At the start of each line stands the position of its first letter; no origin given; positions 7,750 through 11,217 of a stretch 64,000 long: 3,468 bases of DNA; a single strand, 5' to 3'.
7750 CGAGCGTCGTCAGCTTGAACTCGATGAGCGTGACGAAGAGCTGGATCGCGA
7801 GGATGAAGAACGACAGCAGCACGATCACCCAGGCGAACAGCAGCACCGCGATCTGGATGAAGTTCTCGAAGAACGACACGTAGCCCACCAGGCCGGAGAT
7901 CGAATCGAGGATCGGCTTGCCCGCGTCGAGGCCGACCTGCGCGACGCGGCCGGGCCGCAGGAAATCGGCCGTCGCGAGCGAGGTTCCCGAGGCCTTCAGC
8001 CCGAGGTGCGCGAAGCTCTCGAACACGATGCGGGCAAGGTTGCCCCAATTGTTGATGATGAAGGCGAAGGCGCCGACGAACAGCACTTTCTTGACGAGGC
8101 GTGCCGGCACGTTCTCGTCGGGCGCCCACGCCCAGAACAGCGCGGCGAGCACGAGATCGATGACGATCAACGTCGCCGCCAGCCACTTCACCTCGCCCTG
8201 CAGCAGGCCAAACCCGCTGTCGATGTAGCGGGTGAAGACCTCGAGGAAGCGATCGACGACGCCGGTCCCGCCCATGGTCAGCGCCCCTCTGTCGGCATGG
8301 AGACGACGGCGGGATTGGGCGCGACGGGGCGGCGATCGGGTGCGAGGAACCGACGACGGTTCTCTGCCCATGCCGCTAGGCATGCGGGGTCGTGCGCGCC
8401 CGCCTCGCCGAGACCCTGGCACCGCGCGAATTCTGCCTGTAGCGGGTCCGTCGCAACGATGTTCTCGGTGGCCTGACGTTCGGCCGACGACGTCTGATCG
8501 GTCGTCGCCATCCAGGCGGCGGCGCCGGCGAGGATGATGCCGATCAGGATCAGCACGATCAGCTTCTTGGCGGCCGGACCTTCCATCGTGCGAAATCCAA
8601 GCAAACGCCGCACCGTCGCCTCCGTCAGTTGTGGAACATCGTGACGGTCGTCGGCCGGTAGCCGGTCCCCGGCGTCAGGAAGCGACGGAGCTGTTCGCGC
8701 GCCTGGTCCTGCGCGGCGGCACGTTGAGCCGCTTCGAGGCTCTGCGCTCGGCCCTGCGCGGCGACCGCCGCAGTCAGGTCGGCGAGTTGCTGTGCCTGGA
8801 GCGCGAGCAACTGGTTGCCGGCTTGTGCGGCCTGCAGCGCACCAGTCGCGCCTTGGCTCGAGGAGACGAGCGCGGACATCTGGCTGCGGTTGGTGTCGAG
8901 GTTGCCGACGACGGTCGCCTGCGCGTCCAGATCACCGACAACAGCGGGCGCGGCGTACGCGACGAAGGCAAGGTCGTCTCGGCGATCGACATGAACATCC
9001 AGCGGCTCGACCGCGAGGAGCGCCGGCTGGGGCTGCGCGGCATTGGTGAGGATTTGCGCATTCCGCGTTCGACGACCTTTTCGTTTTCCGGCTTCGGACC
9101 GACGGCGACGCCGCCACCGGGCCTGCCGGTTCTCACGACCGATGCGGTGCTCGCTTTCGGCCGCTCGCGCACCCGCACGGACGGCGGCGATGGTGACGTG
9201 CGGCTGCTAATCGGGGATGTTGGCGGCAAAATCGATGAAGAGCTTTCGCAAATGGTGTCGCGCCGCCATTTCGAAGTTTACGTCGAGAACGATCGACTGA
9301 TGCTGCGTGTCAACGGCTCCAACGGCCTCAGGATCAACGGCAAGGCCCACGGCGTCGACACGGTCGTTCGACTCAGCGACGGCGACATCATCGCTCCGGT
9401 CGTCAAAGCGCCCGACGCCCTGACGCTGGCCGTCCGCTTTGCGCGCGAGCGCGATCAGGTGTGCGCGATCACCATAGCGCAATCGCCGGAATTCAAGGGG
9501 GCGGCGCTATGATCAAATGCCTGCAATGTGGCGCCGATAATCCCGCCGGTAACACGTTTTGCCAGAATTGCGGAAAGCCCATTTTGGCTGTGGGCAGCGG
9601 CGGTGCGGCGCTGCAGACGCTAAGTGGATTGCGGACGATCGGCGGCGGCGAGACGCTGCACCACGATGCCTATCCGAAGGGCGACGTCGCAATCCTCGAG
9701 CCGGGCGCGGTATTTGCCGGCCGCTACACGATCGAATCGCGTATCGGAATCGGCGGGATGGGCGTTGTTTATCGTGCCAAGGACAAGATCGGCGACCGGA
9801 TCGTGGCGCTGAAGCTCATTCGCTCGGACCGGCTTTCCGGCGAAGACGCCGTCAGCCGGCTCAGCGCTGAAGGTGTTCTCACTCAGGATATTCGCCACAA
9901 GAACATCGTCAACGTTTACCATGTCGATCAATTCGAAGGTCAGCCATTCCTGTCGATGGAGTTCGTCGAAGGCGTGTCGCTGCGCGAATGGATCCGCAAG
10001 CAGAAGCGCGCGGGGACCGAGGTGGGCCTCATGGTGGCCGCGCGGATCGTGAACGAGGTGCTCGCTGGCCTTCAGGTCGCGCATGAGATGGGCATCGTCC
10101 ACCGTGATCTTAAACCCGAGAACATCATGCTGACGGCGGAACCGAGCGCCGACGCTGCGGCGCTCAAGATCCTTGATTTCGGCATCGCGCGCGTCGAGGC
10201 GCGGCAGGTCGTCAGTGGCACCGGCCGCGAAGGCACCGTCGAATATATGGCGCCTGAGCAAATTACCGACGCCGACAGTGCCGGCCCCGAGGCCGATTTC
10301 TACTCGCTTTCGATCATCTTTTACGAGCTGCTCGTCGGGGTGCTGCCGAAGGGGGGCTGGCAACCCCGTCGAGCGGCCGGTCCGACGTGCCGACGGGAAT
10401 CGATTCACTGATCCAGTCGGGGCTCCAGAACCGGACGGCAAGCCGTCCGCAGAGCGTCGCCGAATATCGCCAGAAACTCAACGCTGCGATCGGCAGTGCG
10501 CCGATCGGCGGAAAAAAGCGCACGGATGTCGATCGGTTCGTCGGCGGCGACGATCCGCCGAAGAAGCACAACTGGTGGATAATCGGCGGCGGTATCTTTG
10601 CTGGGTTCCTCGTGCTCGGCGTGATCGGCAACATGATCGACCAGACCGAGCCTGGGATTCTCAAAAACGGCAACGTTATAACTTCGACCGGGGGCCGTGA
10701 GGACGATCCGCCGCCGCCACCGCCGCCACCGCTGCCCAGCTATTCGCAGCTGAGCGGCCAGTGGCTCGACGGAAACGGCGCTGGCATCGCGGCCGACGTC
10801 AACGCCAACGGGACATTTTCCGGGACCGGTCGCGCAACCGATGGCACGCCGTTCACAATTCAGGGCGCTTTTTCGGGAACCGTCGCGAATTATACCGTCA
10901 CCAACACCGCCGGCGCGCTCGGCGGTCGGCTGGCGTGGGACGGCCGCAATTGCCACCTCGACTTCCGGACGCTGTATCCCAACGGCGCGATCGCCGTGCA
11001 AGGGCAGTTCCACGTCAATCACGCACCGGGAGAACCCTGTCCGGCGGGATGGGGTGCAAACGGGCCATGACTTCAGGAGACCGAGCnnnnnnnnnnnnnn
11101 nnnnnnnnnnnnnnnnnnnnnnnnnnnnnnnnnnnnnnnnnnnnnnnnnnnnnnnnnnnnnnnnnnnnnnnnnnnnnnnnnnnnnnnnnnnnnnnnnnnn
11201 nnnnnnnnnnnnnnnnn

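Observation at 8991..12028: FHA / membrane Ser-Thr kinase / cytoplasmic papain-like (C1) peptidase operon sitting where trbB-E should be in a decayed ICE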

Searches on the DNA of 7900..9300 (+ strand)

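Call 31: search_dna_similar(query=window:7900-9300:+, collection=plasmids, mode=distant, max_rows=12)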
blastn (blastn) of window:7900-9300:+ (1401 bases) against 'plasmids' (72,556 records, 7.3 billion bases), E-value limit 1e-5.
Records with a match: 124; places in all: 130; records where one place covers at least 80% of the query: 0.
Best place of each record, by identity: 60-80% 124.
By first word of the organism name: Citrobacter 21; Enterobacter 13; Klebsiella 11; Mesorhizobium 10; Paracoccus 9; Bradyrhizobium 9; Ketogulonicigenium 4; Pseudomonas 4; Agrobacterium 3; Novosphingobium 2; and 30 more.
By predicted mobility (MOB-suite, as given by PLSDB): conjugative 77; non-mobilizable 32; mobilizable 15.
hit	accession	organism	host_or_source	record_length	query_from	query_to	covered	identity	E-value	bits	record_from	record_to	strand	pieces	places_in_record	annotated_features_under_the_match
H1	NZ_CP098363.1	Paracoccus sp. TOH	cell cuture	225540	3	1026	73%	69.1%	4e-96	360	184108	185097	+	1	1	trbL: P-type conjugative transfer protein TrbL | trbJ: P-type conjugative transfer protein TrbJ | trbK-alt: putative entry exclusion protein TrbK-alt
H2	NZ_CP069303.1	Shinella sp. PSBB067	monoisolate,Minnesota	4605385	3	1022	73%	66.7%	7e-55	223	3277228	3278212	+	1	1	none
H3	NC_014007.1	Sphingobium indicum UT26S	-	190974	1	1014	56%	72.0%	2e-69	429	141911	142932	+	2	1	trbL: P-type conjugative transfer protein TrbL | trbK-alt: putative entry exclusion protein TrbK-alt | trbJ: P-type conjugative transfer protein TrbJ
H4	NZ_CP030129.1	Indioceanicola profundi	sediment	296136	21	1022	55%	71.5%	1e-58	366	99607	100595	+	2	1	trbL: P-type conjugative transfer protein TrbL | trbK-alt: putative entry exclusion protein TrbK-alt | trbJ: P-type conjugative transfer protein TrbJ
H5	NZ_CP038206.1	Paracoccus pantotrophus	single cell,soil associated with ...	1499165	1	1022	57%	68.5%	3e-41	270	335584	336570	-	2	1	none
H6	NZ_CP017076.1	Novosphingobium resinovorum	single cell,soil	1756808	3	1026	57%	69.0%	2e-42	291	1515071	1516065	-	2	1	none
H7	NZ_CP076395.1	Sphingopyxis indica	Single cell,HCH dumpsite soil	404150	3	1026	55%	69.2%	1e-46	309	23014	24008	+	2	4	trbL: P-type conjugative transfer protein TrbL | trbJ: P-type conjugative transfer protein TrbJ | trbK-alt: putative entry exclusion protein TrbK-alt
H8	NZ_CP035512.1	Haematobacter massiliensis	single cell,human skin swab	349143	3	1026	56%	68.7%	2e-48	291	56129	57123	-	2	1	trbL: P-type conjugative transfer protein TrbL | trbJ: P-type conjugative transfer protein TrbJ | trbK-alt: putative entry exclusion protein TrbK-alt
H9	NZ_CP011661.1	Enterobacter hormaechei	Homo sapiens,Perirectal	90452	3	1026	49%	71.9%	2e-49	360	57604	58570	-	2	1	trbL: P-type conjugative transfer protein TrbL | trbJ: P-type conjugative transfer protein TrbJ | trbK-alt: putative entry exclusion protein TrbK-alt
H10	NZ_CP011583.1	Enterobacter hormaechei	Homo sapiens,Perirectal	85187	3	1026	49%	71.9%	2e-49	360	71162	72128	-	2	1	trbL: P-type conjugative transfer protein TrbL | trbJ: P-type conjugative transfer protein TrbJ | trbK-alt: putative entry exclusion protein TrbK-alt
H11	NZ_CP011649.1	Enterobacter hormaechei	Homo sapiens,Perirectal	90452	3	1026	49%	71.9%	2e-49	360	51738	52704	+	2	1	trbL: P-type conjugative transfer protein TrbL | trbJ: P-type conjugative transfer protein TrbJ | trbK-alt: putative entry exclusion protein TrbK-alt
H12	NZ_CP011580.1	Enterobacter hormaechei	Homo sapiens,respiratory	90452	3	1026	49%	71.9%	2e-49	360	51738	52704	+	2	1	trbL: P-type conjugative transfer protein TrbL | trbJ: P-type conjugative transfer protein TrbJ | trbK-alt: putative entry exclusion protein TrbK-alt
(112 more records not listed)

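Call 32: get_annotated_region(hit=H3, flank=6000)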
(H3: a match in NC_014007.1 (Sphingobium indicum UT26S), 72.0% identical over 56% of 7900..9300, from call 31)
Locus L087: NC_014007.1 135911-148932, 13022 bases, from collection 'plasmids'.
description: Sphingobium indicum UT26S plasmid pCHQ1, complete sequence
organism: Sphingobium indicum UT26S (NCBI taxid 452662)
taxonomy: Bacteria; Pseudomonadota; Alphaproteobacteria; Sphingomonadales; Sphingomonadaceae; Sphingobium; Sphingobium indicum; Sphingobium indicum UT26S
host: -; source: -; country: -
typing (MOB-suite, as given by PLSDB): conjugative; replicon rep_cluster_647; relaxase MOBP; mating-pair formation MPF_F
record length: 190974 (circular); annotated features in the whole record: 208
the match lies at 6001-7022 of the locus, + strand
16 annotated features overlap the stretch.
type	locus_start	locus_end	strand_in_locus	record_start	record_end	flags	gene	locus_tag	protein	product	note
CDS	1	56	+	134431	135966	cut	-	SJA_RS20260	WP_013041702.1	DHA2 family efflux MFS transporter permease subunit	GO:0009410 - response to xenobiotic stimulus [Evidence IEA]; GO:0006855 - xenobiotic transmembrane transport [Evidence ...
CDS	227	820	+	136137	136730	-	-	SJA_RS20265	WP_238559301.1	TetR/AcrR family transcriptional regulator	-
CDS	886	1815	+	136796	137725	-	-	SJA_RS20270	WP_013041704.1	LysR family transcriptional regulator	-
CDS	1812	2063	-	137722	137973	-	-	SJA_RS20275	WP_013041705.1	DUF2274 domain-containing protein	-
CDS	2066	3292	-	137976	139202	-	-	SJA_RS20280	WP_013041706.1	TrbI/VirB10 family protein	-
CDS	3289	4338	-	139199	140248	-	trbG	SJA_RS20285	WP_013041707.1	P-type conjugative transfer protein TrbG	GO:0009291 - unidirectional conjugation [Evidence IEA]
CDS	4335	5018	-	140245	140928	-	trbF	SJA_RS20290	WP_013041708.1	conjugal transfer protein TrbF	-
CDS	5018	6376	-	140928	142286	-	trbL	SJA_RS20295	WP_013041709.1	P-type conjugative transfer protein TrbL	GO:0009291 - unidirectional conjugation [Evidence IEA]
CDS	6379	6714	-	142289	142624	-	trbK-alt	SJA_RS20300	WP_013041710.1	putative entry exclusion protein TrbK-alt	GO:0009292 - horizontal gene transfer [Evidence IEA]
CDS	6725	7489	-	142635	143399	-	trbJ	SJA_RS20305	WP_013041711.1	P-type conjugative transfer protein TrbJ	GO:0009291 - unidirectional conjugation [Evidence IEA]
CDS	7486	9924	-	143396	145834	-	trbE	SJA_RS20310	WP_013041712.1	conjugal transfer protein TrbE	-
CDS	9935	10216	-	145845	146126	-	-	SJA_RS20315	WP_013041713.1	VirB3 family type IV secretion system protein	-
CDS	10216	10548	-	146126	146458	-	-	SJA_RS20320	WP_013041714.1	TrbC/VirB2 family protein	-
CDS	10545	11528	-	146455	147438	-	trbB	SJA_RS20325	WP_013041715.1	P-type conjugative transfer ATPase TrbB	-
CDS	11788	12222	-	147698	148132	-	-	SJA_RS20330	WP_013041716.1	hypothetical protein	-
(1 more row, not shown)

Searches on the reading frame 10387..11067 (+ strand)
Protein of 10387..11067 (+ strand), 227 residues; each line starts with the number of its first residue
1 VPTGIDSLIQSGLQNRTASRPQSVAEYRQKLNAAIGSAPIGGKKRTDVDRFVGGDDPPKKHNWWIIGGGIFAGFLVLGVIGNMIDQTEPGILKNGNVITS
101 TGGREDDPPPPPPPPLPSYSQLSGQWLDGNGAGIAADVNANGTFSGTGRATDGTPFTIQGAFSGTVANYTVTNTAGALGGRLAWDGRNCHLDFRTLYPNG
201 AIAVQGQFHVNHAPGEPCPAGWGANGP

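Call 3: search_protein_families(library=pfam, proteins=[window:10387-11067:+], max_evalue=0.1)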
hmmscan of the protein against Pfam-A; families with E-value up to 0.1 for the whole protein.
window:10387-11067:+ (227 aa): 0 families

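Call 42: find_homologous_proteins(query=window:10387-11067:+, max_evalue=0.001)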
Query window:10387-11067:+ (227 aa): 1 proteins with E <= 0.001 among 1561 candidates.
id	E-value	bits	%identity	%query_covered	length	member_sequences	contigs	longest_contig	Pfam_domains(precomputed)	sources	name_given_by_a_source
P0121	1.6e-151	520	100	100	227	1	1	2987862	-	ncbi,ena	-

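Call 54: predict_structure(alignment_id=A3)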
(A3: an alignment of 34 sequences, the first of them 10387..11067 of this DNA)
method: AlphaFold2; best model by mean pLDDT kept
length: 227 residues; sequences in the alignment: 34
mean_pLDDT: 76.4   pTM: 0.52
mean pLDDT of the five models: 76.4, 75.7, 75.6, 74.8, 74.5
residues with pLDDT >= 90: 98; 70-90: 34; 50-70: 66; < 50: 29
segments of 3 or more residues with pLDDT < 50: 41-55, 86-88, 90-92
pLDDT, mean of each block of 10 residues (from residue 1): 57 57 73 65 42 48 56 67 53 55 71 85 96 97 98 98 97 98 93 97 97 93 59
secondary structure, 60 per line:
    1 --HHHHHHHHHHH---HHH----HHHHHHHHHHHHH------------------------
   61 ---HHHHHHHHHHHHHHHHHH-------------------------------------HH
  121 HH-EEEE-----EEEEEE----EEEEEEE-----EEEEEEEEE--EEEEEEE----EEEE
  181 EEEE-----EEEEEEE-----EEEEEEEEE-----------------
elements in order: H3-13 H24-36 H64-81 H119-122 E124-127 E133-138 E143-149 E155-163 E166-172 E177-184 E190-196 E202-210

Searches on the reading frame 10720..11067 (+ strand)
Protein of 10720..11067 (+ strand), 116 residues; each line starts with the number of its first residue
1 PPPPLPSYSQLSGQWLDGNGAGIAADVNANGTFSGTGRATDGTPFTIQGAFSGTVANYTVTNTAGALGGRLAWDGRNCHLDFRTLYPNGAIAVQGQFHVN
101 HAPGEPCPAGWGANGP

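Call 73: search_protein_representatives(protein=window:10720-11067:+)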
Query: 116 residues. Proteins with E-value up to 0.001 (for the whole library): 58; up to 1e-10: 22; up to 1e-30: 1. The best 58 are listed.
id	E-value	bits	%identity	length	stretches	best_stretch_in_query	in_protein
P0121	2.5e-73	260.4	100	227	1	1-116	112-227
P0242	4.9e-22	94.5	47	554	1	1-108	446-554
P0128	1.1e-20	90.1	39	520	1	8-109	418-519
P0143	5.2e-19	84.8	42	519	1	4-108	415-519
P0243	1.2e-16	77.1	48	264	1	5-110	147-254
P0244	1.4e-16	76.8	43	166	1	1-108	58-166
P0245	3.3e-16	75.7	44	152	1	7-112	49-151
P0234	5.1e-16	75.1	47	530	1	3-108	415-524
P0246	1.3e-15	73.8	44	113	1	2-102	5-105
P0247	2.6e-15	72.8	37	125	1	1-108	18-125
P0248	2.8e-15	72.7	41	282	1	1-108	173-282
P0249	3.0e-15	72.6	42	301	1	7-108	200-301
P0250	4.6e-15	72.0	41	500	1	7-111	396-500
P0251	4.6e-13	65.5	41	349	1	9-108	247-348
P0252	7.1e-13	64.9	39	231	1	9-108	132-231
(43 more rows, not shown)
